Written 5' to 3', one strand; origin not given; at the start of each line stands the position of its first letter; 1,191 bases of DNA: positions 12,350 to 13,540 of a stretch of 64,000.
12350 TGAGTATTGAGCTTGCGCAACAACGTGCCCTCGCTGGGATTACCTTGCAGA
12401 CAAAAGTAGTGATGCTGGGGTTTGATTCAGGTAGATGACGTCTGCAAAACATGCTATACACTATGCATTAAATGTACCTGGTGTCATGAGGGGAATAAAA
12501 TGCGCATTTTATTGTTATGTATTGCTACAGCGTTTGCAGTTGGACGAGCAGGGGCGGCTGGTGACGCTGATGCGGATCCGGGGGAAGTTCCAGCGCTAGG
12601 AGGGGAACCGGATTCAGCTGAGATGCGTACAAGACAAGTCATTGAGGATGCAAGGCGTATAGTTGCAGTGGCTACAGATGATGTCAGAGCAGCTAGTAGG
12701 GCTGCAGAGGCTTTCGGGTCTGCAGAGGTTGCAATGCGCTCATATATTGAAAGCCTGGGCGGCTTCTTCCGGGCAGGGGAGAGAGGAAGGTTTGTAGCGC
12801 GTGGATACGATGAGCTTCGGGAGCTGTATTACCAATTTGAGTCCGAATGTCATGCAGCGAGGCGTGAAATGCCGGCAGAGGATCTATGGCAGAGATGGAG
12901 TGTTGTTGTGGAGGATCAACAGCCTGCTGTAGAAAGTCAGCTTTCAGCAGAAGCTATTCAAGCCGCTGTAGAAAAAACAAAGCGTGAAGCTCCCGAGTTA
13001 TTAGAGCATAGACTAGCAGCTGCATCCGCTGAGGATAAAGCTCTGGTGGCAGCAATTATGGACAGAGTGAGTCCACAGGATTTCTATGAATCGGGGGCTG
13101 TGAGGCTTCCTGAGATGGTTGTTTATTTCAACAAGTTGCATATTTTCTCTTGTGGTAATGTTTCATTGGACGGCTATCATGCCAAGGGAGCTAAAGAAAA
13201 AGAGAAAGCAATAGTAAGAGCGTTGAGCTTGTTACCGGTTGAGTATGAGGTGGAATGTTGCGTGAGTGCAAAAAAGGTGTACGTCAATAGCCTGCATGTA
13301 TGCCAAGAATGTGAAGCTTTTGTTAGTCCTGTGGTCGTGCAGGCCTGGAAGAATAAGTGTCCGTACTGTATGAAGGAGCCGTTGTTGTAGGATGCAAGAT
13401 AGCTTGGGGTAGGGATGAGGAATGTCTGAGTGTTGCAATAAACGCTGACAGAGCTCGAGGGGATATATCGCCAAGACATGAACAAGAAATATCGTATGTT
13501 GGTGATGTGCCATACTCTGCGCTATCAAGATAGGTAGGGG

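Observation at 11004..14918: Tandemly triplicated family of secreted proteins with a conserved C-terminal zinc-ribbon-like domain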

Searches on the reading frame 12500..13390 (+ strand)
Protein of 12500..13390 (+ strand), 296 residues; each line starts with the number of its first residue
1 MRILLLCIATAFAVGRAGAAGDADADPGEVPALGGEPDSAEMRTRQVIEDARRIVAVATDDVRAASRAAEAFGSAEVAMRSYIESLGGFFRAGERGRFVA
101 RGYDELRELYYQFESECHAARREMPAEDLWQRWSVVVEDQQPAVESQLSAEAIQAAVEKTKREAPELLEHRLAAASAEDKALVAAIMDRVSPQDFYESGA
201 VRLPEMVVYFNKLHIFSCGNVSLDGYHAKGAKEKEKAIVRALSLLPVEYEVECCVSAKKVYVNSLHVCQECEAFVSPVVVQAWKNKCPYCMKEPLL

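Call 3: search_protein_families(library=pfam, proteins=[window:12500-13390:+], max_evalue=1)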
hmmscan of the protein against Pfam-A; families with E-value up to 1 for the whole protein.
window:12500-13390:+ (296 aa): 0 families

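Call 7: find_homologous_proteins(query=window:12500-13390:+, max_evalue=0.01)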
Query window:12500-13390:+ (296 aa): 3 proteins with E <= 0.01 among 8000 candidates.
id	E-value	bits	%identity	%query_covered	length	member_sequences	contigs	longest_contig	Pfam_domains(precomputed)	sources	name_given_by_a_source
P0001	2.5e-190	649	100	100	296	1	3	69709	-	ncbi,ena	-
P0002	1.5e-85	305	55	100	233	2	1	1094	-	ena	-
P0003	2.3e-82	294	56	100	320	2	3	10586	-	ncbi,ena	-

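Call 9: find_encoding_contigs(protein=P0003, flank=10000)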
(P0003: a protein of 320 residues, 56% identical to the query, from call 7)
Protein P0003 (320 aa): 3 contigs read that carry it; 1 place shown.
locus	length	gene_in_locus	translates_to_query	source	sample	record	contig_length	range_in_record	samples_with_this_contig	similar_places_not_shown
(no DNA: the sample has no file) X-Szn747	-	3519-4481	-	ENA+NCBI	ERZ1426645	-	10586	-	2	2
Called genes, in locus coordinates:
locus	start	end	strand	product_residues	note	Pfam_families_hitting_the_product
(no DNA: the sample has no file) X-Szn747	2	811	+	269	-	?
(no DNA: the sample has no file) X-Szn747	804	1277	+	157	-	PF01252:Peptidase_A8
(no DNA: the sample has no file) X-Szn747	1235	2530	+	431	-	-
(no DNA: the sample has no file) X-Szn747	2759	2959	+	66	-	-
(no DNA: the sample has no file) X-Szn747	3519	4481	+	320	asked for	-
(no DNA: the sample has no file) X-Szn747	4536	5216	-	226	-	-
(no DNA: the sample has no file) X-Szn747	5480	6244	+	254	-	PF01790:LGT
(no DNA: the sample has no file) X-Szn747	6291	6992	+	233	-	PF01032:FecCD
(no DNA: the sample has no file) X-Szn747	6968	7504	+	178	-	PF02463:SMC_N (faint), PF00005:ABC_tran (weak), PF13304:AAA_21 (weak)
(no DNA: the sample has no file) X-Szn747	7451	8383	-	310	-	-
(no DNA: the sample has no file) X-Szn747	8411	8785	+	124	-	PF21157:DksA_N, PF01258:zf-dskA_traR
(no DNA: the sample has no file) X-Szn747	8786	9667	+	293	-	PF00483:NTP_transferase, PF12804:NTP_transf_3 (weak)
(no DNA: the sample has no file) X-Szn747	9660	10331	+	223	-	-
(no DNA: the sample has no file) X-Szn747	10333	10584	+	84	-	?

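Call 11: find_encoding_contigs(protein=P0001, flank=2000, max_places=4)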
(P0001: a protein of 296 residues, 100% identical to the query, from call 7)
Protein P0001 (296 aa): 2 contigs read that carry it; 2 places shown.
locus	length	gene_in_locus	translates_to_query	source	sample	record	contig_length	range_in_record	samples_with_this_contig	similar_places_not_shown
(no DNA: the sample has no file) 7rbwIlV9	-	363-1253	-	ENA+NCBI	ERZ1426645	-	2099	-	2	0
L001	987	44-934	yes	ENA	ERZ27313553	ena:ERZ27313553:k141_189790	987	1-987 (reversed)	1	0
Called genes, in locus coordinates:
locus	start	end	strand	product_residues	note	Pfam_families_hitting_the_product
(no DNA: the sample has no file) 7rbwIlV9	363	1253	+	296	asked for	-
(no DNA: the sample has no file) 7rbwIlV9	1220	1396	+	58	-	-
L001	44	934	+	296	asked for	-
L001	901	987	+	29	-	?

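Call 12: find_related_loci(query=A2, collection=genome_contigs, flank=6000)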
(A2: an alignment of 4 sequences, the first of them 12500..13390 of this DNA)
Query A2 (296 aa) in genome_contigs; peptide patterns used: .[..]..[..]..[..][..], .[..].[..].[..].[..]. (x = any residue, [..] = any of these).
174 stretches matched a pattern, but none encodes a relative of the query by tblastn (E <= 1e-3).

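Call 53: list_cluster_members(proteins=[P0001, P0002, P0003, P0004, P0005])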
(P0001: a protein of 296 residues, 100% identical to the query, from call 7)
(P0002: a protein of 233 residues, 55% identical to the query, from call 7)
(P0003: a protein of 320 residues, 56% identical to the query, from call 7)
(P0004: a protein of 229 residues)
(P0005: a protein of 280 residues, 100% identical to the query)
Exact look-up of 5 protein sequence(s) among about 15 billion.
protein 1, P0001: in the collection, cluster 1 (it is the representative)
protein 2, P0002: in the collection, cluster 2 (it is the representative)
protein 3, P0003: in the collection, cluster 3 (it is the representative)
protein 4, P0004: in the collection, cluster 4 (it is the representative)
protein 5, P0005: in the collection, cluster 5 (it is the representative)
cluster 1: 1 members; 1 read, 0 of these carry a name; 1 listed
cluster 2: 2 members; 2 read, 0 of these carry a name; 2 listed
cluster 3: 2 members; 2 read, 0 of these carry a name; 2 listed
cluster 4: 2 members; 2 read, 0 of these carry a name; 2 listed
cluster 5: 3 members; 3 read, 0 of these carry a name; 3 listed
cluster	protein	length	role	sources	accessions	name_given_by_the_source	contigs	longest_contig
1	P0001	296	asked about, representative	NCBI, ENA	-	-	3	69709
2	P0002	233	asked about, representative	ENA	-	-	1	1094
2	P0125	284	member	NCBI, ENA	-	-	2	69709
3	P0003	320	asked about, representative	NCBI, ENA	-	-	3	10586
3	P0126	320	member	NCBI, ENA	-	-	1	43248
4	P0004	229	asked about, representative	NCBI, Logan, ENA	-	-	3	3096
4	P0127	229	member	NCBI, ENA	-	-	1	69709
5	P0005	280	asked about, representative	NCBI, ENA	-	-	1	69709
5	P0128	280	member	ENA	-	-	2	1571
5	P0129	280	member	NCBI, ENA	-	-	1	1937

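Call 54: find_encoding_contigs(protein=P0126, flank=10000, max_places=3)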
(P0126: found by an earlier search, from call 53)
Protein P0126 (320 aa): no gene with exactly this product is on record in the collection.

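Call 58: find_encoding_contigs(protein=P0002, flank=3000, max_places=3)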
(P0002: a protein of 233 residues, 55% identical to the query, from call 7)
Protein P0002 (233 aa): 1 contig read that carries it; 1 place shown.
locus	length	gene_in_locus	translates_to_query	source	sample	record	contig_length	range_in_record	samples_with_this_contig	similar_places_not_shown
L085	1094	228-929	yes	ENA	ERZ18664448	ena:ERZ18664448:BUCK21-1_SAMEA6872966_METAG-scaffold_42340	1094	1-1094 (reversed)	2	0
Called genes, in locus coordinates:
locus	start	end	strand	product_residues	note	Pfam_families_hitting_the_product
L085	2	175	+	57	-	?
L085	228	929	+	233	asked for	-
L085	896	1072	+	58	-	-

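Call 61: search_protein_families(library=padloc, proteins=[window:12500-13390:+, P0003], max_evalue=0.1)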
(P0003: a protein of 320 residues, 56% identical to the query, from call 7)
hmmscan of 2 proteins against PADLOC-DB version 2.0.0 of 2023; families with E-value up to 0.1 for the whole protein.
window:12500-13390:+ (296 aa): 0 families

P0003 (320 aa): 0 families

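Call 62: search_protein_families(library=phrogs, proteins=[window:12500-13390:+, P0003], max_evalue=0.1)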
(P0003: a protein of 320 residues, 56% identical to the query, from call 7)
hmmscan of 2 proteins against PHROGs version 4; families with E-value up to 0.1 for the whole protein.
window:12500-13390:+ (296 aa): 0 families

P0003 (320 aa): 0 families

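Call 65: search_protein_families(library=ncbifam, proteins=[window:12500-13390:+, P0003], max_evalue=1)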
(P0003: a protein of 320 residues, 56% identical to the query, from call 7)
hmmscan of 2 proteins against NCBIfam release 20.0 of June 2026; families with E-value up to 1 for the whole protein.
window:12500-13390:+ (296 aa): 0 families

P0003 (320 aa): 0 families
